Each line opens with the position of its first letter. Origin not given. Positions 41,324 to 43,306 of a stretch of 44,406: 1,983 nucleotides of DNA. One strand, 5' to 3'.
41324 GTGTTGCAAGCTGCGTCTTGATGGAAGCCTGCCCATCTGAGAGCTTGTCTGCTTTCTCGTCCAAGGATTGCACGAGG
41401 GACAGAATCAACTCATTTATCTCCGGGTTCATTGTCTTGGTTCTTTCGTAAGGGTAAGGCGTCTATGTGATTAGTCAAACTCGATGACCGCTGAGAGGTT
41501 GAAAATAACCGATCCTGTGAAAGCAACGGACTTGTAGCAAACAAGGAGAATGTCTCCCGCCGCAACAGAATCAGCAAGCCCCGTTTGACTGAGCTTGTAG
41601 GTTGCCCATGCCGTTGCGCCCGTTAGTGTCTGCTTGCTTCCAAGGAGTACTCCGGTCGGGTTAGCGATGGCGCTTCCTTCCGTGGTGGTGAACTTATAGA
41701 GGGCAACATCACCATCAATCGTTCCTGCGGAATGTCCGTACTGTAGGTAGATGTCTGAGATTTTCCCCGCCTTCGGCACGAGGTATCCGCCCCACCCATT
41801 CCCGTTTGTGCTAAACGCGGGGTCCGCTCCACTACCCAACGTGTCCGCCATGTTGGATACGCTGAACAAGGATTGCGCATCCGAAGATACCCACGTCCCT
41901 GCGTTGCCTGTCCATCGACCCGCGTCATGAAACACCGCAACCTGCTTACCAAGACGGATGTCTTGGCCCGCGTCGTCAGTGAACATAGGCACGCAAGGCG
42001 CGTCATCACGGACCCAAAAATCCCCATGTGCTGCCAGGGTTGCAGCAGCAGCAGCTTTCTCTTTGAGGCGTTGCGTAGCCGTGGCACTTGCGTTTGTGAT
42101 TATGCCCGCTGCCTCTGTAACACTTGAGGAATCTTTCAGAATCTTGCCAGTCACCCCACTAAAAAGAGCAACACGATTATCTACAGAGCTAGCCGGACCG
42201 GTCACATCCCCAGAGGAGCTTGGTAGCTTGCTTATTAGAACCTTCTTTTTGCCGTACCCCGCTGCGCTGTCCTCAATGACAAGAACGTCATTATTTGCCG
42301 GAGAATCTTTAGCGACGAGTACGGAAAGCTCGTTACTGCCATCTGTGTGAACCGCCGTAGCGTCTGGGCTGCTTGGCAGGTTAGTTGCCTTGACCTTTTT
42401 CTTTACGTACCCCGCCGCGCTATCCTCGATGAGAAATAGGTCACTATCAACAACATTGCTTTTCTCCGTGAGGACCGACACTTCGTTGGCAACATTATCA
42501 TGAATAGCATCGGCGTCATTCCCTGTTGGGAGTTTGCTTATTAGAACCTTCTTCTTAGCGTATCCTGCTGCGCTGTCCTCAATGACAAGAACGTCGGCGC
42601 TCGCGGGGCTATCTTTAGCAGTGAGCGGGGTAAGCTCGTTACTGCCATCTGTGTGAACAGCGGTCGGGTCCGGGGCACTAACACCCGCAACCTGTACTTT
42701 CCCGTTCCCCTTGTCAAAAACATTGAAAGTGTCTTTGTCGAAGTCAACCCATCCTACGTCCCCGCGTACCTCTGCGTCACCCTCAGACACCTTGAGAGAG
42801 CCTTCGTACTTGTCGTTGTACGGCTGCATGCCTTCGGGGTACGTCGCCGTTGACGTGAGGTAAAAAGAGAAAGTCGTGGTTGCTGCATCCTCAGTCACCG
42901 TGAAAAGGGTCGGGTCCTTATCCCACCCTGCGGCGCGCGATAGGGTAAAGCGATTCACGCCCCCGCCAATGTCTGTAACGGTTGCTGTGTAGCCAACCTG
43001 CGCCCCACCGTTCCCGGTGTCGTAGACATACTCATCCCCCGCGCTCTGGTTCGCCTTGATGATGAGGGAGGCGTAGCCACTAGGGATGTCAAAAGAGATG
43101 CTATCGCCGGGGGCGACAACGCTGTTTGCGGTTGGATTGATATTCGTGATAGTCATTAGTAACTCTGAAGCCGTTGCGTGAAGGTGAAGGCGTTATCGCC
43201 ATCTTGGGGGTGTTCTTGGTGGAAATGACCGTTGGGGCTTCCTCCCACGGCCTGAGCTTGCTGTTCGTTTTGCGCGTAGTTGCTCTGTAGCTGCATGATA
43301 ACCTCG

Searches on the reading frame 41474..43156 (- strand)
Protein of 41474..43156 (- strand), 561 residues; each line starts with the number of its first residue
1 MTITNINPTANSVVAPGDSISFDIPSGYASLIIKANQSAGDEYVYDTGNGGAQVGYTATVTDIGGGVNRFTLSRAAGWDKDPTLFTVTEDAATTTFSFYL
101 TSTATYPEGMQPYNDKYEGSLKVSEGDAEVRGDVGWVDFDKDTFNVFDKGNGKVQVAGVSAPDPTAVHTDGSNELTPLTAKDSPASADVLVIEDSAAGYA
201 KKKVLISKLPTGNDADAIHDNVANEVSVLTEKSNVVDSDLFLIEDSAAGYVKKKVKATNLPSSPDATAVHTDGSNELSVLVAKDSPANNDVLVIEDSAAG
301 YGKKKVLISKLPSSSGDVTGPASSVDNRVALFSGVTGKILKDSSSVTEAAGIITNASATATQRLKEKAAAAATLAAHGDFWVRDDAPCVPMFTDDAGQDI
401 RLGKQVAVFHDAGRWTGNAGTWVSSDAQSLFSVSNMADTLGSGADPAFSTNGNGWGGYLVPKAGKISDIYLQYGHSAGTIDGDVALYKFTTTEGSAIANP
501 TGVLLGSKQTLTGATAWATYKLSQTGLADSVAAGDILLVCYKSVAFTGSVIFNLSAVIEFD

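Call 30: find_encoding_contigs(protein=window:41474-43156:-, flank=10000, max_places=2)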
Protein window:41474-43156:- (561 aa): 2 contigs read that carry it; 1 place shown.
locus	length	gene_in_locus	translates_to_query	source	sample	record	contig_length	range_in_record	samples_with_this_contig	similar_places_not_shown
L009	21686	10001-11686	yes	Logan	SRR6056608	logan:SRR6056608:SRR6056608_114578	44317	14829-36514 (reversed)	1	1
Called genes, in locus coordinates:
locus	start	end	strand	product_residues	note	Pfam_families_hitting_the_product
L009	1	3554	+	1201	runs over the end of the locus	-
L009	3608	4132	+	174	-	-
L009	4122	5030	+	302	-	-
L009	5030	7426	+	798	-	-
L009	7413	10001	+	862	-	-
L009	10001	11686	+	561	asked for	-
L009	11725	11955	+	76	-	-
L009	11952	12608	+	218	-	PF00089:Trypsin, PF13365:Trypsin_2, PF10459:Peptidase_S46 (weak)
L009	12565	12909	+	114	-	-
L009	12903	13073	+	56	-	-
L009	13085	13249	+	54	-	-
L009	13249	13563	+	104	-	-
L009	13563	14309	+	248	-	PF13385:Laminin_G_3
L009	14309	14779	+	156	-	-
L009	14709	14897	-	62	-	-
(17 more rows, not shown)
